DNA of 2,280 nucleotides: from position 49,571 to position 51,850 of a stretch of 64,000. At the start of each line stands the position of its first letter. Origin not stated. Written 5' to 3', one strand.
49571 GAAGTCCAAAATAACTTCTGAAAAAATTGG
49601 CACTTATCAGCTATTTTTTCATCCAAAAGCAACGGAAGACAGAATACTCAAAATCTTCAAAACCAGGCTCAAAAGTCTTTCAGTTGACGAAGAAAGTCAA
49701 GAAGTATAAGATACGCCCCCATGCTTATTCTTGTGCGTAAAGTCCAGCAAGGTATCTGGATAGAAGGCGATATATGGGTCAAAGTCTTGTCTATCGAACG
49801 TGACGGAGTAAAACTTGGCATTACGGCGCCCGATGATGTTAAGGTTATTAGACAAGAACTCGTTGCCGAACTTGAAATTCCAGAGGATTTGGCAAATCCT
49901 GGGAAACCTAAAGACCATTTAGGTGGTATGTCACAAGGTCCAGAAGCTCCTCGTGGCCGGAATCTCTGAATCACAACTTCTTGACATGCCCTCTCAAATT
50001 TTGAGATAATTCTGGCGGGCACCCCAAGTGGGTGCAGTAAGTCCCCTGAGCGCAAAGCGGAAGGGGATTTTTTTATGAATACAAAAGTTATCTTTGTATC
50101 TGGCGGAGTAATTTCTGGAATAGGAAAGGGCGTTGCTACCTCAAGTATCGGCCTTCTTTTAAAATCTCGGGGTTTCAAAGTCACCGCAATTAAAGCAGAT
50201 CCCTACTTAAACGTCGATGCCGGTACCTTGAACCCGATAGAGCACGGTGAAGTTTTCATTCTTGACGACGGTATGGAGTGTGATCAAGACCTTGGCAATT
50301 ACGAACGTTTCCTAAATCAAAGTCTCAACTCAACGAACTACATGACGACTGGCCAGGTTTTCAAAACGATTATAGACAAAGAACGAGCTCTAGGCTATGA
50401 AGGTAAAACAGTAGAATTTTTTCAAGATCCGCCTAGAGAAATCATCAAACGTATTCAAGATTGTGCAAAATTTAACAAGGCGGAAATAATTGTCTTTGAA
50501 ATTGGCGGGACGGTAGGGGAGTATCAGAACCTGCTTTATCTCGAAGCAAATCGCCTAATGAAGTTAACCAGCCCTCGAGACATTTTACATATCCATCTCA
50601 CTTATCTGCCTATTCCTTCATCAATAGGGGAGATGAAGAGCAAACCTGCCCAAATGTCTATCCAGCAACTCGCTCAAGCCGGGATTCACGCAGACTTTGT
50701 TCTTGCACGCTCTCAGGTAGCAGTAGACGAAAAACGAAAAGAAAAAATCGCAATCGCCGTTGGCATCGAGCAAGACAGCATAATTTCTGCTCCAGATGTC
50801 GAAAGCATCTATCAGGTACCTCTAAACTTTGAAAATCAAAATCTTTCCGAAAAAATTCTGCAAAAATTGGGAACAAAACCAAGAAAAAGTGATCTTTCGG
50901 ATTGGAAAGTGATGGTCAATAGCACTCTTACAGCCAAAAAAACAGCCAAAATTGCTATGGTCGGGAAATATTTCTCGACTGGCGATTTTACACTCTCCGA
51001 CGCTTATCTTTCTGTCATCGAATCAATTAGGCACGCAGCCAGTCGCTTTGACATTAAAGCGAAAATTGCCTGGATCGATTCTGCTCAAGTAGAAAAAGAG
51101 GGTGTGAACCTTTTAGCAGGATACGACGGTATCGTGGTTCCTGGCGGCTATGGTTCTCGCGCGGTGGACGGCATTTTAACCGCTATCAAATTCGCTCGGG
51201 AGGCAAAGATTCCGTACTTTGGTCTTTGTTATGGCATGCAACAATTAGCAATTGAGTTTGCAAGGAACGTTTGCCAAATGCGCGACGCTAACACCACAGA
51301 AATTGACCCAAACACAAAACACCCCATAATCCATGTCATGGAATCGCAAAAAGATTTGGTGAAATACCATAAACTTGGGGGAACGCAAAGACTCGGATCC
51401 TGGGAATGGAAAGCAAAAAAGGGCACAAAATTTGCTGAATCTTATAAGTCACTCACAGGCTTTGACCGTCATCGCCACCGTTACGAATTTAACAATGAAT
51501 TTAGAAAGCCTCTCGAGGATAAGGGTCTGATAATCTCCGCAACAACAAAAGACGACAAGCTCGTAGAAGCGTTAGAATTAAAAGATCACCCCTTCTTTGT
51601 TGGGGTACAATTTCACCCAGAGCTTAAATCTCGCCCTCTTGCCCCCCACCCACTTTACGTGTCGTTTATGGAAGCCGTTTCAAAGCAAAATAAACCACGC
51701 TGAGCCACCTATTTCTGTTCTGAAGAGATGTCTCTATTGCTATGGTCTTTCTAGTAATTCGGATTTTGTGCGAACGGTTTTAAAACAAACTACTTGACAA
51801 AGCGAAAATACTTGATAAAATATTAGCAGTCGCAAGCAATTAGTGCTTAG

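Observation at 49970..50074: pyrG leader resembles the Bacillus reiterative-transcription attenuator, with the RBS locked in the terminator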

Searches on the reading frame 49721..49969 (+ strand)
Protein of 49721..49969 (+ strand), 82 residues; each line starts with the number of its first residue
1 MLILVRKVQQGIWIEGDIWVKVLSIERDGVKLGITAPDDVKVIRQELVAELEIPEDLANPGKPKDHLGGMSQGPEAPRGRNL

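Call 6: search_protein_families(library=pfam, proteins=[window:49721-49969:+])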
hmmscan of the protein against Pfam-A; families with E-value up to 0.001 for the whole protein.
window:49721-49969:+ (82 aa): 1 family
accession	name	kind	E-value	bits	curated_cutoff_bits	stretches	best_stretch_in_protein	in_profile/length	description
PF02599.21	CsrA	-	9.2e-18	64.4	27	1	1-50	1-50/53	Global regulator protein family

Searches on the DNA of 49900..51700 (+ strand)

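Call 4: search_rna_families(source=window, start=49900, end=50150, threshold=evalue, max_evalue=10, show_alignments=3)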
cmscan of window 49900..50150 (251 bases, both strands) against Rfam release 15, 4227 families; matches with E-value up to 10: 3.
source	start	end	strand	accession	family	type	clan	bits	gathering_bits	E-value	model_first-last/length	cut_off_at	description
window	50020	50083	+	RF02362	Yfr10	Gene; sRNA;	-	16.1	43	6.2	1-78/78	no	Cyanobacterial functional RNA 10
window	50018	50122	+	RF00618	U4atac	Gene; snRNA; splicing;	CL00007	15.6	53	1.4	1-132/132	no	U4atac minor spliceosomal RNA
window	49940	49964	-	RF02087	Yar_3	Gene; lncRNA;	-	11.9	50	0.84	1-67/67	no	Yellow-achaete intergenic RNA conserved region 3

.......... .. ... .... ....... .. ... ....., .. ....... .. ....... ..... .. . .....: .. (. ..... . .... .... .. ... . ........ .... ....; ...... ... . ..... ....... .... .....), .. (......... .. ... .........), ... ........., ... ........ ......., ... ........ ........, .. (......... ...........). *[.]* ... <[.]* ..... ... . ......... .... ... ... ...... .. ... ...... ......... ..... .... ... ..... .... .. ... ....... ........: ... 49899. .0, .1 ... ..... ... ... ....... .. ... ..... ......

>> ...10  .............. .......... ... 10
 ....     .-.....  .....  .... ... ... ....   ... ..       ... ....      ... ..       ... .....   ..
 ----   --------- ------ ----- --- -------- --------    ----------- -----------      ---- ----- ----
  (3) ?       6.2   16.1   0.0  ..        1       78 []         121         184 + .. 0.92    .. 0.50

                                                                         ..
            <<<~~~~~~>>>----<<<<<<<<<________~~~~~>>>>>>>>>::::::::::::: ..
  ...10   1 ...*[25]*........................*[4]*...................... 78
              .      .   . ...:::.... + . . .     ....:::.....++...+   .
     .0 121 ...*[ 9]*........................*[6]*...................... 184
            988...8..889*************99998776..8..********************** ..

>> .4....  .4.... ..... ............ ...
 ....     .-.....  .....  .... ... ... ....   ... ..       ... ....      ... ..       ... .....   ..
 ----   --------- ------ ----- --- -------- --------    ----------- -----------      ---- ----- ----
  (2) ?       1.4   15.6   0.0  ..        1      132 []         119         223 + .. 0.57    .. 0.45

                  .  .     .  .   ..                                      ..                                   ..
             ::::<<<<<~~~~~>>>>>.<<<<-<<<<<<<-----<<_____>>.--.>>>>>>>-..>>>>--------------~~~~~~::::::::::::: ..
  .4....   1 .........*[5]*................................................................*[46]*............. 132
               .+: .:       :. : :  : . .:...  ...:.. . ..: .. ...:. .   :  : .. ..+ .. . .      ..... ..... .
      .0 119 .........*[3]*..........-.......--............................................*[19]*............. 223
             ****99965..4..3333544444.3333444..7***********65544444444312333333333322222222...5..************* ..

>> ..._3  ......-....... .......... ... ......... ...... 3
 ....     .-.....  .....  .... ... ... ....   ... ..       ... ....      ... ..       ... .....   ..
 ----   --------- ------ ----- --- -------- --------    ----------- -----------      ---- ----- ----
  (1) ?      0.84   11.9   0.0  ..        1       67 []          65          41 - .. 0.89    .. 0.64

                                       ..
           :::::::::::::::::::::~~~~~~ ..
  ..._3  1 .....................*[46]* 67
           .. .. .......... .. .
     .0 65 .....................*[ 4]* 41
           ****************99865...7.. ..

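Call 16: search_rna_families(sources=[L056, L051, L041, L050], threshold=gathering)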
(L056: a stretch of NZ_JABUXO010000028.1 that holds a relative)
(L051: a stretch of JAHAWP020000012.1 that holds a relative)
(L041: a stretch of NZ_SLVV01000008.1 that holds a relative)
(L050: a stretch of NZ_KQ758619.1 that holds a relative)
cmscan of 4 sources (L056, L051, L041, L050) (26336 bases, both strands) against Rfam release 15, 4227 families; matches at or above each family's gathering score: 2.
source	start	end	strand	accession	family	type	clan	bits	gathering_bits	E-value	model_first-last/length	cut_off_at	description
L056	2319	2395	+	RF02371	PyrG_leader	Cis-reg; leader;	-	87.8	65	1.8e-11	1-78/78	no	PyrG leader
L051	2318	2394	+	RF02371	PyrG_leader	Cis-reg; leader;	-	87.8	65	1.8e-11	1-78/78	no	PyrG leader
